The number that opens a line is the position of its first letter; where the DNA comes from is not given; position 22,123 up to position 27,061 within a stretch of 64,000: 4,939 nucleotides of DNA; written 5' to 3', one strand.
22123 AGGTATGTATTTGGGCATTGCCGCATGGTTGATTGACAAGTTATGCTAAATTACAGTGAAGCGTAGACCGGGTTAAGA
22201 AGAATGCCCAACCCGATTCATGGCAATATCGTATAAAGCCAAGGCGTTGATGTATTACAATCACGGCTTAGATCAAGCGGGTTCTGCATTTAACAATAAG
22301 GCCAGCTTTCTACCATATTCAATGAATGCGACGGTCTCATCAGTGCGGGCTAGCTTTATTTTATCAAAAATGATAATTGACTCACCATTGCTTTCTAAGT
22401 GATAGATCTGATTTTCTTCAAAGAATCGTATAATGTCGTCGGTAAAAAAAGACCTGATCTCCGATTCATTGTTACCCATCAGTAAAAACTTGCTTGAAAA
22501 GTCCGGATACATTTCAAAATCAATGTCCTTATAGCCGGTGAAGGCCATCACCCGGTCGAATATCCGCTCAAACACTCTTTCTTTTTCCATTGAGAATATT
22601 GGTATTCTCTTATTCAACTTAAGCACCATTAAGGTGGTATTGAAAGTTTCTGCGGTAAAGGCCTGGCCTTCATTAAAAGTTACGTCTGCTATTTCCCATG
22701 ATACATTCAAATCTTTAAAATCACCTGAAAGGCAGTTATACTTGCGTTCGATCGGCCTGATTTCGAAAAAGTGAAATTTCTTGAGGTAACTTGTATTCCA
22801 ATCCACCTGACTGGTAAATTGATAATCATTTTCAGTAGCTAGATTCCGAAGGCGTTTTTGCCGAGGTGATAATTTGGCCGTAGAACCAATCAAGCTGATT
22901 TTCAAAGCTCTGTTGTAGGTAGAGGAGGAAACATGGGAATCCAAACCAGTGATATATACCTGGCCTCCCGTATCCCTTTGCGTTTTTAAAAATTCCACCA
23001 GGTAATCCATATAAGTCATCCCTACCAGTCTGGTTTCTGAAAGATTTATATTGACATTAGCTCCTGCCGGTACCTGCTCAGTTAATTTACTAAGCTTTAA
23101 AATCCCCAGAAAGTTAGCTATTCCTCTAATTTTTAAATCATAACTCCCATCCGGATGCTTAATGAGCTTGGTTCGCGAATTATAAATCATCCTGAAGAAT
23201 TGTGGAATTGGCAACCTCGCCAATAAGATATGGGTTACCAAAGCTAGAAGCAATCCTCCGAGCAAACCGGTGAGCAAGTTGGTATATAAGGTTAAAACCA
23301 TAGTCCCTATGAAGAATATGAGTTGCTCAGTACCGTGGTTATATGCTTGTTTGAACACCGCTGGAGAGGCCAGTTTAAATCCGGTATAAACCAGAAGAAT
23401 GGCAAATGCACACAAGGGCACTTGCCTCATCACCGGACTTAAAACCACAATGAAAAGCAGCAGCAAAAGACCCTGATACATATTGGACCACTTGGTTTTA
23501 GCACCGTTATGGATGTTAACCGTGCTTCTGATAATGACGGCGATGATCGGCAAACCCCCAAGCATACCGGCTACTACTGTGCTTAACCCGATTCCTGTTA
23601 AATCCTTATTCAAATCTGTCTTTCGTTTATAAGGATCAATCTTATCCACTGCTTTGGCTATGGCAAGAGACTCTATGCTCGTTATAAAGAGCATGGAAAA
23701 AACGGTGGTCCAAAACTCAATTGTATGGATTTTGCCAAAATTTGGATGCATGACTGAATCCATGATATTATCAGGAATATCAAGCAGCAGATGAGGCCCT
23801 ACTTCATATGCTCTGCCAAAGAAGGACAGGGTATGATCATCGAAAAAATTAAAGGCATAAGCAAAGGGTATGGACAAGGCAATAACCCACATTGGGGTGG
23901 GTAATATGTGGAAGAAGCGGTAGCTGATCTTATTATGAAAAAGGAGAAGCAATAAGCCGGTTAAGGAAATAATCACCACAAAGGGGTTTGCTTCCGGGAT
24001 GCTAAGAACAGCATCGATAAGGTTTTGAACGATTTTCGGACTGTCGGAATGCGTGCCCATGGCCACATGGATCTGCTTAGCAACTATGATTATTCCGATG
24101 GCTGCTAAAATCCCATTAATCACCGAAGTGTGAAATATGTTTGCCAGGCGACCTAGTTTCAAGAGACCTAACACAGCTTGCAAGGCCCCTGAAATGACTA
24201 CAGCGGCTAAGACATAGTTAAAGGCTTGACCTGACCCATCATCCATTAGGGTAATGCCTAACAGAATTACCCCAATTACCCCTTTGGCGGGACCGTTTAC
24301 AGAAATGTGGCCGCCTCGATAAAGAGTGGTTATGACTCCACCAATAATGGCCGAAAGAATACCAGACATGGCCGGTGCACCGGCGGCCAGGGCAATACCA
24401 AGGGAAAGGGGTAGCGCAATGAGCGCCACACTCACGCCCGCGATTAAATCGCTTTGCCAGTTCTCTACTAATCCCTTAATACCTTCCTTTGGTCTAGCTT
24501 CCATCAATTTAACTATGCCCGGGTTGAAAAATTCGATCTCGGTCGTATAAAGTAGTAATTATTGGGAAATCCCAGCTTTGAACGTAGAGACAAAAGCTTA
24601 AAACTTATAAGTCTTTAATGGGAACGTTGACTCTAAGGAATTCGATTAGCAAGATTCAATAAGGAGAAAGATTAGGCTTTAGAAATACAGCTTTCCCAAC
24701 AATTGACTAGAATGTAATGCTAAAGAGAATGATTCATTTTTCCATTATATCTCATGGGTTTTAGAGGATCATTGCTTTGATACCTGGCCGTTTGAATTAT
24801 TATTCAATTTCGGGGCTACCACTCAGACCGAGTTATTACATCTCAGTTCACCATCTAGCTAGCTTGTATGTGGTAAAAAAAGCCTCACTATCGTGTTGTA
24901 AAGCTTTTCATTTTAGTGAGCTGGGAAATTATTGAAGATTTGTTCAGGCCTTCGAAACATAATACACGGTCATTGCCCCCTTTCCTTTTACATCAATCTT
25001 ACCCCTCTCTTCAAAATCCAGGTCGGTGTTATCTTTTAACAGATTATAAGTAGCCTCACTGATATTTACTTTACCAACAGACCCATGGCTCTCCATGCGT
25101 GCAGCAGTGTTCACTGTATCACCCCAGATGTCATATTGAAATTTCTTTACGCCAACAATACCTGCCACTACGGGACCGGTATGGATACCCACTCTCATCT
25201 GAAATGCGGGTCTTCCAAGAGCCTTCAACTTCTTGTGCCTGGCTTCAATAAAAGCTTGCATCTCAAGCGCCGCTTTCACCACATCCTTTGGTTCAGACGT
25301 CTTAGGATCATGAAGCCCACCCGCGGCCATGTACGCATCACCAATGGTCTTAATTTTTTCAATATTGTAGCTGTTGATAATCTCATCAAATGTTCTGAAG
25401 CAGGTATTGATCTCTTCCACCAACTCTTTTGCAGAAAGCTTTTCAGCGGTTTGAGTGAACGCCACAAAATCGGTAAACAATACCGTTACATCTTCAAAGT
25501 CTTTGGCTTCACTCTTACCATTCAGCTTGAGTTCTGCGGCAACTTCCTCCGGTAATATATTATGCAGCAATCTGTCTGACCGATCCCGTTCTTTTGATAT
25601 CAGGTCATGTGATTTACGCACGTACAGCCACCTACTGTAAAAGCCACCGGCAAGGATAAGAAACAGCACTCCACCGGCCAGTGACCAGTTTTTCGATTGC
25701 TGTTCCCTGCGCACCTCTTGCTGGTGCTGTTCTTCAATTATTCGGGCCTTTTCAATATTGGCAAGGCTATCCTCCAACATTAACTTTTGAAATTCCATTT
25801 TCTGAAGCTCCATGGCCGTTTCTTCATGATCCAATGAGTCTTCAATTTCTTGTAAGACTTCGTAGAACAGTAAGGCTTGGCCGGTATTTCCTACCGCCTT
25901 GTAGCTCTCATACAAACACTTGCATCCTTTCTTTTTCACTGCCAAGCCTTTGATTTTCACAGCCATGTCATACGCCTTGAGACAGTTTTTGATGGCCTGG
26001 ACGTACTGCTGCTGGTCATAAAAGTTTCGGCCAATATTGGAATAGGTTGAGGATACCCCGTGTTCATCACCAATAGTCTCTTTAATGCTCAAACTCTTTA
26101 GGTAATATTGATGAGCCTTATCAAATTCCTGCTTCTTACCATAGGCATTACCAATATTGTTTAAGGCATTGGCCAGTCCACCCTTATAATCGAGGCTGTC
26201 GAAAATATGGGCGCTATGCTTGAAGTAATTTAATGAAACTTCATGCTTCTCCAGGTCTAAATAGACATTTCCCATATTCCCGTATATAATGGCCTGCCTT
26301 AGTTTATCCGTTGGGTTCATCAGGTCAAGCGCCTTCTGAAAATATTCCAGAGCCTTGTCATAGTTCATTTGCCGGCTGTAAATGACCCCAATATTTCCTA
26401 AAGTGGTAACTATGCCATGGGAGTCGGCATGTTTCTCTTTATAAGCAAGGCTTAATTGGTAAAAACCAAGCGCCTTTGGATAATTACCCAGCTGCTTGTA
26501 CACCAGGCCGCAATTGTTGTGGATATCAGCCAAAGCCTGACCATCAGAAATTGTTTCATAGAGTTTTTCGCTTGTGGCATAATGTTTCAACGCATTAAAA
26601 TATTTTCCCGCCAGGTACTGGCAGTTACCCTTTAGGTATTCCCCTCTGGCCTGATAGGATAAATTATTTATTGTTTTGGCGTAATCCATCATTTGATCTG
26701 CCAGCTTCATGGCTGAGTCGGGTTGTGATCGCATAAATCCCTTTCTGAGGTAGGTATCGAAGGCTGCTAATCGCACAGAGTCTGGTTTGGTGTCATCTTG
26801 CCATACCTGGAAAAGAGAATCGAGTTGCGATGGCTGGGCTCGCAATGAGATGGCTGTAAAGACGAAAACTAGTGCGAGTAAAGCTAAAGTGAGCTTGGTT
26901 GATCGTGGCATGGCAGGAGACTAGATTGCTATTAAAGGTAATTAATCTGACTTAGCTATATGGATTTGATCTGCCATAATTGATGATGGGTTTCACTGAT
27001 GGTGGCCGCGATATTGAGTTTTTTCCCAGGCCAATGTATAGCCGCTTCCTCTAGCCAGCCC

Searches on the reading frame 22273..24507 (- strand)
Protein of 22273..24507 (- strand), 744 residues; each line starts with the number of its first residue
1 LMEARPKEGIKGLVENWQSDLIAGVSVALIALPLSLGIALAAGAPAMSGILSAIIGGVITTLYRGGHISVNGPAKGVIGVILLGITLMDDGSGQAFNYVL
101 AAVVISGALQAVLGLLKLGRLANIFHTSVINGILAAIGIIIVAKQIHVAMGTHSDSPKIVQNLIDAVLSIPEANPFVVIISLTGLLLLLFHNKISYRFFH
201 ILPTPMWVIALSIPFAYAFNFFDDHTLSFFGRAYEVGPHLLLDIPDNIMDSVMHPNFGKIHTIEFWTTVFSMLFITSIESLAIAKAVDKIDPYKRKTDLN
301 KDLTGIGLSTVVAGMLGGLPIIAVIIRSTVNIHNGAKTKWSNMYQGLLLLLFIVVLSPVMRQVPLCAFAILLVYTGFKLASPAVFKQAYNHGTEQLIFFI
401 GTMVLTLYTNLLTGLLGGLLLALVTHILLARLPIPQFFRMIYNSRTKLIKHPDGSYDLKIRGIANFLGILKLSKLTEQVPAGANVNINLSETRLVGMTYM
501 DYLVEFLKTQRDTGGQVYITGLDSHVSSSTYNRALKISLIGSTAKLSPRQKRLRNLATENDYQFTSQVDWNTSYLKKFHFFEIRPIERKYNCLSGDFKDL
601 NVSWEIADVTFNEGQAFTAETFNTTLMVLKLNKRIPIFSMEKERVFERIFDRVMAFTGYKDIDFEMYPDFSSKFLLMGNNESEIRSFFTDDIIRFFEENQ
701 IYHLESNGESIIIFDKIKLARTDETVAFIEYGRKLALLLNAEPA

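Call 29: search_protein_families(library=pfam, proteins=[window:22273-24507:-], max_evalue=0.00001)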
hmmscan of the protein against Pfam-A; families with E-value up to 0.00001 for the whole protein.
window:22273-24507:- (744 aa): 1 family
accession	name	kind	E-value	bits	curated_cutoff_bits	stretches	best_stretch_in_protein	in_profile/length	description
PF00916.26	Sulfate_transp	-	4.8e-53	180.7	23.2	1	18-390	2-368/380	Sulfate permease family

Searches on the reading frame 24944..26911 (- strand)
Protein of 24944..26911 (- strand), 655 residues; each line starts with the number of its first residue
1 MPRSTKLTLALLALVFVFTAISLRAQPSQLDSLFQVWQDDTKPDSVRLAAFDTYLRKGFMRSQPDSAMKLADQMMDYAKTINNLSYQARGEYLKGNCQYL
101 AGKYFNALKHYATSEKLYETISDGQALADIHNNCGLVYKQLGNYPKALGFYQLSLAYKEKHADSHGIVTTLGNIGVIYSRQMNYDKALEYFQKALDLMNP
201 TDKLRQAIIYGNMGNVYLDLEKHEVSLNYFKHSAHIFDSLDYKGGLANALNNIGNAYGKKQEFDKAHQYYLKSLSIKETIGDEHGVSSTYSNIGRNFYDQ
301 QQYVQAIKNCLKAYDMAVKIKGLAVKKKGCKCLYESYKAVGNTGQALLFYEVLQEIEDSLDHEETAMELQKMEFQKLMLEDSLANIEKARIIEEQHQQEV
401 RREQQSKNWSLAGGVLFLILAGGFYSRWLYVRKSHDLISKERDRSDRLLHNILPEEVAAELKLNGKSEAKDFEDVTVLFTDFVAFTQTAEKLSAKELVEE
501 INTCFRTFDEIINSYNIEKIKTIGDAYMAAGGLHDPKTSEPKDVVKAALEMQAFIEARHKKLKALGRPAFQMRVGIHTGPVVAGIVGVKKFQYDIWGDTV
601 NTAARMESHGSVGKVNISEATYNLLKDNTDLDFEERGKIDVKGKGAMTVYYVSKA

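Call 29: search_protein_families(library=pfam, proteins=[window:24944-26911:-], max_evalue=0.00001)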
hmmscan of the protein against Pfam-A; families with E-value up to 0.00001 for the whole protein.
window:24944-26911:- (655 aa): 8 families
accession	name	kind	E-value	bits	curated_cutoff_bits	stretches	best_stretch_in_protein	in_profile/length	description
PF00211.25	Guanylate_cyc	-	3e-59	200.1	21.9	1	469-653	3-182/183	Adenylate and Guanylate cyclase catalytic domain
PF13424.12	TPR_12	-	1.5e-35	121.6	30.1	3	168-234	3-72/77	Tetratricopeptide repeat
PF00515.34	TPR_1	-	1.1e-26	91.9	27.8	2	170-197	3-30/34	Tetratricopeptide repeat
PF07719.23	TPR_2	-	2.8e-23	80.5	27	0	247-277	1-31/34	Tetratricopeptide repeat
PF13374.12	TPR_10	-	1.4e-20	73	27.5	0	247-284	2-40/42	Tetratricopeptide repeat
PF13176.12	TPR_7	-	2.6e-15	55.6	27.9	0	170-198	1-29/36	Tetratricopeptide repeat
PF13181.12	TPR_8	-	1.8e-12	46.8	25.7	0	247-278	1-32/34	Tetratricopeptide repeat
PF24885.1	TPR_NPHP3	-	1.3e-06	28.4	100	0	91-226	65-202/239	Nephrocystin-3 TPR domain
